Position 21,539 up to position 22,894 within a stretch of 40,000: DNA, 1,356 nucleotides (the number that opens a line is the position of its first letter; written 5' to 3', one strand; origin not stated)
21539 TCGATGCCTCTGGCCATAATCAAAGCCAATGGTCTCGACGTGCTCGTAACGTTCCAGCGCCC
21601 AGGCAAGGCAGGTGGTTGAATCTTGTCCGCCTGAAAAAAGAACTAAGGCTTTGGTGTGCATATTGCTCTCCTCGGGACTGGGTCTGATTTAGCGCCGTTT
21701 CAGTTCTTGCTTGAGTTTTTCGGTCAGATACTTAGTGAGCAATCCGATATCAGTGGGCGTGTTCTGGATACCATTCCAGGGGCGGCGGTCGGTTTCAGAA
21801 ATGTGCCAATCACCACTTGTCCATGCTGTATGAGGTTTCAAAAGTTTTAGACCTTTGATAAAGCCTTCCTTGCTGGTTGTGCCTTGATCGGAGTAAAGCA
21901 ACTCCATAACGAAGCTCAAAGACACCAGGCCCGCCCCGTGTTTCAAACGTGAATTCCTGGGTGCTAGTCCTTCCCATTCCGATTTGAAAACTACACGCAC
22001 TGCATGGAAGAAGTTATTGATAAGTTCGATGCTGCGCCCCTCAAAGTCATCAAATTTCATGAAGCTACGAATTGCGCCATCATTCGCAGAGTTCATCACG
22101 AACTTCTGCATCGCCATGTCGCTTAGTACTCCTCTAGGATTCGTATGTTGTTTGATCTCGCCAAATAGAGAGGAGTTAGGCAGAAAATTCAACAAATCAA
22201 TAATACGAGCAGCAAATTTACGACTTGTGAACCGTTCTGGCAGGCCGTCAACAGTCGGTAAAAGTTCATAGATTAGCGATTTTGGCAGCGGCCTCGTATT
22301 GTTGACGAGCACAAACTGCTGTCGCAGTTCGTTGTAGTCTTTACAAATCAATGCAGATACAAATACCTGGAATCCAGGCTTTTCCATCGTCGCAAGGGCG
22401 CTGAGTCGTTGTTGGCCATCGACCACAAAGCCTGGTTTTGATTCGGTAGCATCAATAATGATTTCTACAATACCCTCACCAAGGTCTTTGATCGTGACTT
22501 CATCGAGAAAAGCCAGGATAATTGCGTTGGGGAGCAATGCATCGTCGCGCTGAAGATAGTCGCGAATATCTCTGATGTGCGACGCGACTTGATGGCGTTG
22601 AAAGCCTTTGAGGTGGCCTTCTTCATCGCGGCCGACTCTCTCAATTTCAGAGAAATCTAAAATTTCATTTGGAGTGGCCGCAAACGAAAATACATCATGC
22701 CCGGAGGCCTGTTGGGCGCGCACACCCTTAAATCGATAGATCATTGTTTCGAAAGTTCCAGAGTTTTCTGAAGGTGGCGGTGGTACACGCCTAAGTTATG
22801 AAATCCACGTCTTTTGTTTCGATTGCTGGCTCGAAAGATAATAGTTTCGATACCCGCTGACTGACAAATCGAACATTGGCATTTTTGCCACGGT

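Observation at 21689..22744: Extra DGQHR (DGQQR) paralogue embedded between dpdA and queC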

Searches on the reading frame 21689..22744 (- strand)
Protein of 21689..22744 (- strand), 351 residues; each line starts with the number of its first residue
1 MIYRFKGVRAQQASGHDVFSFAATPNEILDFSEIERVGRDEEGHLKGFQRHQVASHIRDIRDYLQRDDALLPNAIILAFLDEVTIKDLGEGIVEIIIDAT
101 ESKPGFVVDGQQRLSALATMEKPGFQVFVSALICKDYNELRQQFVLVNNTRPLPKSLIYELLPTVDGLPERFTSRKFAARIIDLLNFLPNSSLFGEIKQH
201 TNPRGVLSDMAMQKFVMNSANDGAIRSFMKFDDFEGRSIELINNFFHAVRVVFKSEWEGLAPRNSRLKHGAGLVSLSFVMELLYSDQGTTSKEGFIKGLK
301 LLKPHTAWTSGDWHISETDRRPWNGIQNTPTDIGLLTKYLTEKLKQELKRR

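Call 4: search_protein_families(library=pfam, proteins=[window:21689-22744:-], max_evalue=0.01)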
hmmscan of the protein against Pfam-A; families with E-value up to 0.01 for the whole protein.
window:21689-22744:- (351 aa): 1 family
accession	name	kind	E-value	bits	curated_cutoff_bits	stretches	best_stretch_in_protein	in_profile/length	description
PF14072.11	DndB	-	2.7e-13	50.1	29.1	1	15-345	10-336/338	DNA-sulfur modification-associated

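Call 5: search_protein_families(library=ncbifam, proteins=[window:21689-22744:-], max_evalue=0.01)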
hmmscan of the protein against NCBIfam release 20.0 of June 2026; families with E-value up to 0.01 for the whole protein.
window:21689-22744:- (351 aa): 3 families
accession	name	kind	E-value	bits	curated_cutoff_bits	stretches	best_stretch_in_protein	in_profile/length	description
NF041060.1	DpdB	equivalog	2.4e-112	375.3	300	1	4-340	2-352/352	DGQHR domain-containing protein DpdB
TIGR03187.1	DGQHR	domain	1e-45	156.6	58.85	1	9-281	3-273/276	DGQHR domain-containing protein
TIGR04172.1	DGQHR_dnd_1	hypoth_equivalog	9.3e-13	47.9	450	1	7-218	3-230/381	DNA phosphorothioation-associated DGQHR protein 1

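Call 19: find_homologous_proteins(query=window:21689-22744:-, max_evalue=1e-10)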
Query window:21689-22744:- (351 aa): 1916 proteins with E <= 1e-10 among 3637 candidates; the best 120 are listed.
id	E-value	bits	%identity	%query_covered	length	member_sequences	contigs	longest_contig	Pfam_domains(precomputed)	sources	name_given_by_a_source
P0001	8.7e-229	776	98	100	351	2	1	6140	PF14072.12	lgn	-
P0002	8.9e-229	776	98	100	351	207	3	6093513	PF14072.12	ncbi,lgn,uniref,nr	ncbi:hypothetical protein CFBP1590__2940 [Pseudomonas viridiflava]|uniref:DGQHR domain-containing pr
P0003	4.1e-227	771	97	100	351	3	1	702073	PF14072.12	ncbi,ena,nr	ncbi:DGQHR domain-containing protein DpdB [Pseudomonas alliivorans]|nr:DGQHR domain-containing prote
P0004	3.9e-226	767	97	100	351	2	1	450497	PF14072.12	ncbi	-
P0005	7.1e-225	763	96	100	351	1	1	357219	PF14072.12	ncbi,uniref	ncbi:DGQHR domain-containing protein DpdB [Pseudomonas sp. NPDC090202]|uniref:DGQHR domain-containin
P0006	7.1e-225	763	97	100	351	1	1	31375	PF14072.12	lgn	-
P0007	2.5e-224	761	96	100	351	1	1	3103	PF14072.12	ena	-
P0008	7.4e-219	743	94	100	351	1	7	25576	PF14072.12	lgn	-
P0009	5.1e-218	741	94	100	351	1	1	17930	PF14072.12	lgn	-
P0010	2.6e-199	679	83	100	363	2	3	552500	PF14072.12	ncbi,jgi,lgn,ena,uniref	ncbi:DGQHR domain-containing protein DpdB [Pseudomonas putida]|uniref:DGQHR domain-containing protei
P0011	1.2e-195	667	83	99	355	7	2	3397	PF14072.12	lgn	-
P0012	9.6e-190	648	79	100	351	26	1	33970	PF14072.12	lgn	-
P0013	2.4e-189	646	80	100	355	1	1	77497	PF14072.12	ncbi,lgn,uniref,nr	ncbi:DGQHR domain-containing protein [Pseudomonas duriflava]|uniref:DGQHR domain-containing protein 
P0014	4.9e-182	622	76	100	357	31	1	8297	PF14072.12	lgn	-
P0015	1.2e-180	618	76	99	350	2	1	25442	PF14072.12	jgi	jgi:DGQHR domain-containing protein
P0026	1.1e-164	565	70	99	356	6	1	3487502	PF14072.12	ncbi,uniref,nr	ncbi:DGQHR domain protein [Cupriavidus phytorum]|uniref:DGQHR domain protein n=1 Tax=Cupriavidus tai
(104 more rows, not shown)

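Call 21: find_encoding_contigs(protein=P0026, flank=10000, max_places=2)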
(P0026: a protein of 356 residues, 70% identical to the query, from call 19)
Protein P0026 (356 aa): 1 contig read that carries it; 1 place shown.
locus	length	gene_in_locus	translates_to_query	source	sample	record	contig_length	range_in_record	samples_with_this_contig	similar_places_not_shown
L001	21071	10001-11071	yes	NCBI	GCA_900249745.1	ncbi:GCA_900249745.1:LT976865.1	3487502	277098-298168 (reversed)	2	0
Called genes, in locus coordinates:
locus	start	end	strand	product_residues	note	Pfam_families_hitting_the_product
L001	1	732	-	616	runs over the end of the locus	PF06527:TniQ (weak), PF12728:HTH_17 (faint)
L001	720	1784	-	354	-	PF06527:TniQ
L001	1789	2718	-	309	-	PF05621:TniB, PF09848:SLFN-g3_helicase (weak), PF13401:AAA_22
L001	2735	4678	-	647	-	-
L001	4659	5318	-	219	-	PF08722:Tn7_TnsA-like_N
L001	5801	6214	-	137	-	PF13560:HTH_31, PF01381:HTH_3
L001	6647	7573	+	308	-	-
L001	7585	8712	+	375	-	PF14072:DndB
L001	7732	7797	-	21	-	-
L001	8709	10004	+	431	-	PF01702:TGT (weak)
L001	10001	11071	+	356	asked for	PF14072:DndB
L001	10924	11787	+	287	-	PF06508:QueC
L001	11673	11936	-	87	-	-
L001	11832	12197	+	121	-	PF01242:PTPS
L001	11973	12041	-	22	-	-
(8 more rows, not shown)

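Call 26: search_solved_structures(query=window:21689-22744:-, max_evalue=1, show_alignments=2)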
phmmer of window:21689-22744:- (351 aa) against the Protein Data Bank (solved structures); distinct sequences matched with E-value up to 1: 0.

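Call 30: search_protein_representatives(protein=window:21689-22744:-)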
Query: 351 residues. Proteins with E-value up to 0.001 (for the whole library): 1023; up to 1e-10: 401; up to 1e-30: 134. The best 150 are listed.
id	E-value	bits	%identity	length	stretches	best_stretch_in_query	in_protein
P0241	1.2e-103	362.9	50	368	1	4-351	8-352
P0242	1.3e-92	326.7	46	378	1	5-340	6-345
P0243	6.5e-88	311.2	47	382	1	3-349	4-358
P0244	2.8e-87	309.1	46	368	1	5-348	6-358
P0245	9.3e-84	297.5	62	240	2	189-350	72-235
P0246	1.5e-82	293.6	41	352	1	4-350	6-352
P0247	3.1e-75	269.5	51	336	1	106-350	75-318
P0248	2.4e-72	260.1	48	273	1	2-253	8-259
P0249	1.5e-71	257.5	46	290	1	65-351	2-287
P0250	8.1e-69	248.4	47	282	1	90-349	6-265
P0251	2.8e-66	240.1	42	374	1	4-344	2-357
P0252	9.4e-66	238.4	40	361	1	11-341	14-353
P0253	1.0e-64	235.0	40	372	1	15-344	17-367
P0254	1.2e-61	224.9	42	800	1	17-343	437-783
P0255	5.1e-61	222.8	39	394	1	8-344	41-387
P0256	1.6e-60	221.2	40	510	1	14-342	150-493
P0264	3.3e-57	210.3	39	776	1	8-351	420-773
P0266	8.7e-57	208.9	37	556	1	8-346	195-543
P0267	1.8e-56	207.8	39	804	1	8-341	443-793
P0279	2.0e-52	194.6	38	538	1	3-347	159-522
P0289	1.2e-50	188.7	37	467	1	4-342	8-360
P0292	4.8e-50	186.7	36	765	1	2-343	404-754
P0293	5.2e-50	186.6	35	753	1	9-343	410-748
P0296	4.2e-49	183.6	35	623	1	10-345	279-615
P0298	5.7e-48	179.9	37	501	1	4-345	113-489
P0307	7.2e-45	169.7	37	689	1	4-341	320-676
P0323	5.4e-42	160.2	34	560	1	7-344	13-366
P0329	1.5e-40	155.5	37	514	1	13-344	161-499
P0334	1.2e-39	152.5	36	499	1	6-342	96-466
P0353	5.3e-36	140.5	36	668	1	4-277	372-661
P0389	8.7e-29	116.8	31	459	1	14-342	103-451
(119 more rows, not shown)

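Call 31: search_protein_families(library=ncbifam, proteins=[P0254, P0264, P0267, P0292, P0293, P0296, P0307, P0266, P0256, P0353], max_evalue=0.00001)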
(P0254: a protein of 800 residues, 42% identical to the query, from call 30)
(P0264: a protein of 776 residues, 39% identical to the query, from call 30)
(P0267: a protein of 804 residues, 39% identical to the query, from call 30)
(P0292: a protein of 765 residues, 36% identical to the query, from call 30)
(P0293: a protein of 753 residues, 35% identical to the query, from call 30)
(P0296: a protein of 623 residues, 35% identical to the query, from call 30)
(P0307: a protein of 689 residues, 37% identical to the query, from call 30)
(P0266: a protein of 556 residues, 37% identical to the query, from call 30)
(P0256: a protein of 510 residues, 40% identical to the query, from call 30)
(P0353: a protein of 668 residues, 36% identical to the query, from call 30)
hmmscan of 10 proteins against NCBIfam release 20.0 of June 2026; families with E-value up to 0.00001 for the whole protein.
P0254 (800 aa): 4 families
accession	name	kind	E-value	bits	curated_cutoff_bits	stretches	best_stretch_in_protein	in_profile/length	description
NF041059.1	DpdA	equivalog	3.4e-154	513.5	200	1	1-403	1-405/406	tRNA-guanine transglycosylase DpdA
NF041060.1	DpdB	equivalog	7.5e-143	475.7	300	1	425-780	2-352/352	DGQHR domain-containing protein DpdB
TIGR03187.1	DGQHR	domain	2.6e-69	234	58.85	1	429-720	2-275/276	DGQHR domain-containing protein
TIGR04172.1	DGQHR_dnd_1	hypoth_equivalog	1.3e-12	47.4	450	1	427-637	2-214/381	DNA phosphorothioation-associated DGQHR protein 1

P0264 (776 aa): 6 families
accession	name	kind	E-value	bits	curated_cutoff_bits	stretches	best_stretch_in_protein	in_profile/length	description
NF041059.1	DpdA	equivalog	3.6e-136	454.2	200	1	1-408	1-405/406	tRNA-guanine transglycosylase DpdA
NF041060.1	DpdB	equivalog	4.4e-120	400.8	300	1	416-762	2-352/352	DGQHR domain-containing protein DpdB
TIGR03187.1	DGQHR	domain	7.2e-56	189.9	58.85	1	419-700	1-274/276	DGQHR domain-containing protein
TIGR04172.1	DGQHR_dnd_1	hypoth_equivalog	8e-13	48.1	450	1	419-660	3-252/381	DNA phosphorothioation-associated DGQHR protein 1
TIGR00449.1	tgt_general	superfamily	3.3e-08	32.8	47.6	1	196-275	194-273/367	tRNA-guanine transglycosylase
TIGR00432.2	arcsn_tRNA_tgt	equivalog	2.4e-06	26.2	350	0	92-276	80-257/441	tRNA guanosine(15) transglycosylase TgtA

P0267 (804 aa): 4 families
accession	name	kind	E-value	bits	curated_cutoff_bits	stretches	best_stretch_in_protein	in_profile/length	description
NF041059.1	DpdA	equivalog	8.2e-141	469.5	200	1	1-402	1-405/406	tRNA-guanine transglycosylase DpdA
NF041060.1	DpdB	equivalog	8.2e-138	459.1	300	1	438-792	1-352/352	DGQHR domain-containing protein DpdB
TIGR03187.1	DGQHR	domain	7e-58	196.5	58.85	1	442-732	1-275/276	DGQHR domain-containing protein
TIGR04172.1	DGQHR_dnd_1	hypoth_equivalog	7.1e-14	51.6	450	1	441-648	2-213/381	DNA phosphorothioation-associated DGQHR protein 1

P0292 (765 aa): 4 families
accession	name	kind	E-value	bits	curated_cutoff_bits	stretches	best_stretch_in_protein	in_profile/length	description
NF041059.1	DpdA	equivalog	1.3e-114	383.2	200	1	1-398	1-405/406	tRNA-guanine transglycosylase DpdA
NF041060.1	DpdB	equivalog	5.6e-110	367.5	300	1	406-751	2-352/352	DGQHR domain-containing protein DpdB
TIGR03187.1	DGQHR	domain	5.4e-56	190.4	58.85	1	409-691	1-275/276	DGQHR domain-containing protein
TIGR04172.1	DGQHR_dnd_1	hypoth_equivalog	3e-15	56.1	450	1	408-621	2-224/381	DNA phosphorothioation-associated DGQHR protein 1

P0293 (753 aa): 6 families
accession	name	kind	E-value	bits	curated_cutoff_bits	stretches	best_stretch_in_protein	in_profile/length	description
NF041059.1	DpdA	equivalog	3.3e-112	375.3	200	1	3-394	3-403/406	tRNA-guanine transglycosylase DpdA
NF041060.1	DpdB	equivalog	1.3e-110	369.6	300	1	404-745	1-352/352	DGQHR domain-containing protein DpdB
TIGR03187.1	DGQHR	domain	3.9e-52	177.7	58.85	1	408-688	1-275/276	DGQHR domain-containing protein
TIGR04172.1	DGQHR_dnd_1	hypoth_equivalog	4.8e-13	48.9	450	1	408-620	3-230/381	DNA phosphorothioation-associated DGQHR protein 1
TIGR00432.2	arcsn_tRNA_tgt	equivalog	7.1e-12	44.5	350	1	67-264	63-254/441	tRNA guanosine(15) transglycosylase TgtA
TIGR00449.1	tgt_general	superfamily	3.2e-07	29.6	47.6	1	141-266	142-273/367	tRNA-guanine transglycosylase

P0296 (623 aa): 3 families
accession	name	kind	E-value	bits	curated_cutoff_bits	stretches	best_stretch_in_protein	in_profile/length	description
NF041060.1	DpdB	equivalog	2.5e-109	365.4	300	1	273-609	1-351/352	DGQHR domain-containing protein DpdB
TIGR03187.1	DGQHR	domain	1.5e-57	195.5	58.85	1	277-554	1-275/276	DGQHR domain-containing protein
TIGR04172.1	DGQHR_dnd_1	hypoth_equivalog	1.9e-17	63.3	450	1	277-477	3-213/381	DNA phosphorothioation-associated DGQHR protein 1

P0307 (689 aa): 3 families
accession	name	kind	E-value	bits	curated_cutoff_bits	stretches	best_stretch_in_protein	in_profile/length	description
NF041060.1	DpdB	equivalog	3.9e-134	447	300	1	319-675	1-352/352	DGQHR domain-containing protein DpdB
TIGR03187.1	DGQHR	domain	3.2e-61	207.5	58.85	1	323-620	1-276/276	DGQHR domain-containing protein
TIGR04172.1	DGQHR_dnd_1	hypoth_equivalog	5.3e-14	52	450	1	333-468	12-147/381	DNA phosphorothioation-associated DGQHR protein 1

P0266 (556 aa): 4 families
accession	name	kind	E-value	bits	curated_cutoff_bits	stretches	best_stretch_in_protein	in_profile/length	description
NF041060.1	DpdB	equivalog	2.4e-119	398.4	300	1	191-537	2-352/352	DGQHR domain-containing protein DpdB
NF041059.1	DpdA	equivalog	2.4e-60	204.5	200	1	3-183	221-405/406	tRNA-guanine transglycosylase DpdA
TIGR03187.1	DGQHR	domain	1.9e-59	201.6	58.85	1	194-476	1-275/276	DGQHR domain-containing protein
TIGR04172.1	DGQHR_dnd_1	hypoth_equivalog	3.7e-16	59.1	450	1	193-403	2-218/381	DNA phosphorothioation-associated DGQHR protein 1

P0256 (510 aa): 3 families
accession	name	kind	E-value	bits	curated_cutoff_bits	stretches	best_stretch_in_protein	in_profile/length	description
NF041060.1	DpdB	equivalog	3.1e-128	427.6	300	1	140-491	1-352/352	DGQHR domain-containing protein DpdB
TIGR03187.1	DGQHR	domain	1.4e-60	205.4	58.85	1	144-430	1-275/276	DGQHR domain-containing protein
TIGR04172.1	DGQHR_dnd_1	hypoth_equivalog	8.8e-15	54.6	450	1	142-357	1-224/381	DNA phosphorothioation-associated DGQHR protein 1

P0353 (668 aa): 4 families
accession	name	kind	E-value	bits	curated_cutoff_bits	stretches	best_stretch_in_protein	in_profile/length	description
NF041060.1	DpdB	equivalog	2.6e-95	319.3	300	1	371-661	1-287/352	DGQHR domain-containing protein DpdB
NF041059.1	DpdA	equivalog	8.2e-71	238.9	200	1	3-348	61-404/406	tRNA-guanine transglycosylase DpdA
TIGR03187.1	DGQHR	domain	1.4e-54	185.8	58.85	1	375-662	1-270/276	DGQHR domain-containing protein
TIGR04172.1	DGQHR_dnd_1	hypoth_equivalog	2.9e-14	52.9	450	1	374-575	2-205/381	DNA phosphorothioation-associated DGQHR protein 1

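Call 51: search_protein_families(library=padloc, proteins=[window:21689-22744:-], max_evalue=0.001)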
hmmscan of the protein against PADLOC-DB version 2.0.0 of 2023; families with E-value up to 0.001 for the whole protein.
window:21689-22744:- (351 aa): 2 families
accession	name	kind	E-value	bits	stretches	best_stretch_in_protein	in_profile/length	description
PDLC02811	DpdB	-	1.2e-123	410.6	1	3-349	5-367/370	DpdB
PDLC02812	DpdB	-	2.6e-25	87.2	1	18-316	20-342/400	DpdB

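Call 52: search_protein_families(library=padloc, proteins=[P0307, P0296, P0256, P0279, P0298, P0329, P0334, P0323, P0389, P0289], max_evalue=0.001)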
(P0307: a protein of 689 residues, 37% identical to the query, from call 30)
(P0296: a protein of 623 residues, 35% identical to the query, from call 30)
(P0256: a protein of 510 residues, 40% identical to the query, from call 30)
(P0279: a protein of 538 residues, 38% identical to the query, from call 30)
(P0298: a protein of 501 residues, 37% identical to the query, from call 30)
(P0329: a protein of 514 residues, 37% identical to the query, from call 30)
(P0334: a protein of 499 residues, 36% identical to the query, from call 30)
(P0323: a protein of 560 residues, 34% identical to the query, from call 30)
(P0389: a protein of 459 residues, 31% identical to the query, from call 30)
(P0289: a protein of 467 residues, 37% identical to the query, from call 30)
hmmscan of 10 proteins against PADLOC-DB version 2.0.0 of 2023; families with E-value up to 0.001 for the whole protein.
P0307 (689 aa): 10 families
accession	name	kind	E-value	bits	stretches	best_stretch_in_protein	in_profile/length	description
PDLC02811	DpdB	-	2.1e-133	442.7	1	317-683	3-366/370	DpdB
PDLC02815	DpdC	-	2.9e-89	297.6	1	3-307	7-307/312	DpdC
PDLC02817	DpdC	-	1.1e-39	134.5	1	4-306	5-294/299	DpdC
PDLC02818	DpdC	-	1.1e-30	105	1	4-305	5-314/319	DpdC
PDLC02812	DpdB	-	7.1e-25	85.8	1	317-652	4-340/400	DpdB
PDLC02813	DpdC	-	7.2e-16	56.4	1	5-167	6-161/310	DpdC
PDLC02816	DpdC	-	7e-13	46.6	1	7-303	8-307/313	DpdC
PDLC02814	DpdC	-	1.2e-08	33.1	1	206-303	51-146/151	DpdC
PDLC02820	DpdC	-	2.5e-08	32.1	1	4-127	5-135/165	DpdC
PDLC02823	DpdC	-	2e-06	25.8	1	116-309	32-219/223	DpdC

P0296 (623 aa): 2 families
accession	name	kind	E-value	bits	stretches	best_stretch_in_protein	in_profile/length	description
PDLC02811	DpdB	-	6.5e-113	375.3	1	272-618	4-366/370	DpdB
PDLC02812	DpdB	-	8.2e-27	92.2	1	274-591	7-343/400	DpdB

P0256 (510 aa): 3 families
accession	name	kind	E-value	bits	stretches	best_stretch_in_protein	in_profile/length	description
PDLC02811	DpdB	-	1.5e-133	443.2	1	138-499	3-366/370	DpdB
PDLC02812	DpdB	-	1.4e-36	124.3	1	135-496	1-386/400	DpdB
PDLC04712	PDC-M57A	-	5.9e-32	108.9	1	5-132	4-134/138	-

P0279 (538 aa): 4 families
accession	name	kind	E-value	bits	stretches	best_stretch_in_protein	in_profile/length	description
PDLC02811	DpdB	-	9.2e-122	404.4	1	158-524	4-367/370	DpdB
PDLC02812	DpdB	-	5.2e-36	122.5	1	171-489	17-341/400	DpdB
PDLC04712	PDC-M57A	-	5.6e-27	92.8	1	5-142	3-134/138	-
PDLC02815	DpdC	-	3.7e-06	24.6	1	16-71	49-104/312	DpdC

P0298 (501 aa): 2 families
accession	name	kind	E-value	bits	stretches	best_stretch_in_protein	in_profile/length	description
PDLC02811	DpdB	-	5.9e-124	411.6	1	109-492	2-366/370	DpdB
PDLC02812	DpdB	-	6.5e-42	141.9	1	109-459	3-342/400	DpdB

P0329 (514 aa): 3 families
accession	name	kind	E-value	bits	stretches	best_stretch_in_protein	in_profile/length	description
PDLC02811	DpdB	-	1.5e-114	380.6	1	151-505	4-368/370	DpdB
PDLC02812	DpdB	-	9.9e-37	124.8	1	165-478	19-345/400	DpdB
PDLC04712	PDC-M57A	-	1.5e-17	62.3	1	1-138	1-132/138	-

P0334 (499 aa): 2 families
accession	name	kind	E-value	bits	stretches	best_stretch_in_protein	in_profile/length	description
PDLC02811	DpdB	-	1.8e-120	400.1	1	90-473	2-367/370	DpdB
PDLC02812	DpdB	-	3.4e-43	146.1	1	112-449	24-353/400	DpdB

P0323 (560 aa): 2 families
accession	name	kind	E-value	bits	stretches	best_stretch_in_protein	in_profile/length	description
PDLC02811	DpdB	-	2.2e-113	376.8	1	7-370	3-366/370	DpdB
PDLC02812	DpdB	-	1.8e-21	74.6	1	19-354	15-355/400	DpdB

P0389 (459 aa): 2 families
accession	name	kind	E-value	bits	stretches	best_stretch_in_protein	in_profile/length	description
PDLC02811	DpdB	-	6.5e-114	378.6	1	93-453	5-362/370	DpdB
PDLC02812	DpdB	-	2.6e-25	87.2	1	97-427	10-341/400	DpdB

P0289 (467 aa): 2 families
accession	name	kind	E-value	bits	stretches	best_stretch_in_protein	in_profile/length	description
PDLC02811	DpdB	-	5e-134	444.8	1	6-363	4-363/370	DpdB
PDLC02812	DpdB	-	1.8e-37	127.3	1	21-340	19-348/400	DpdB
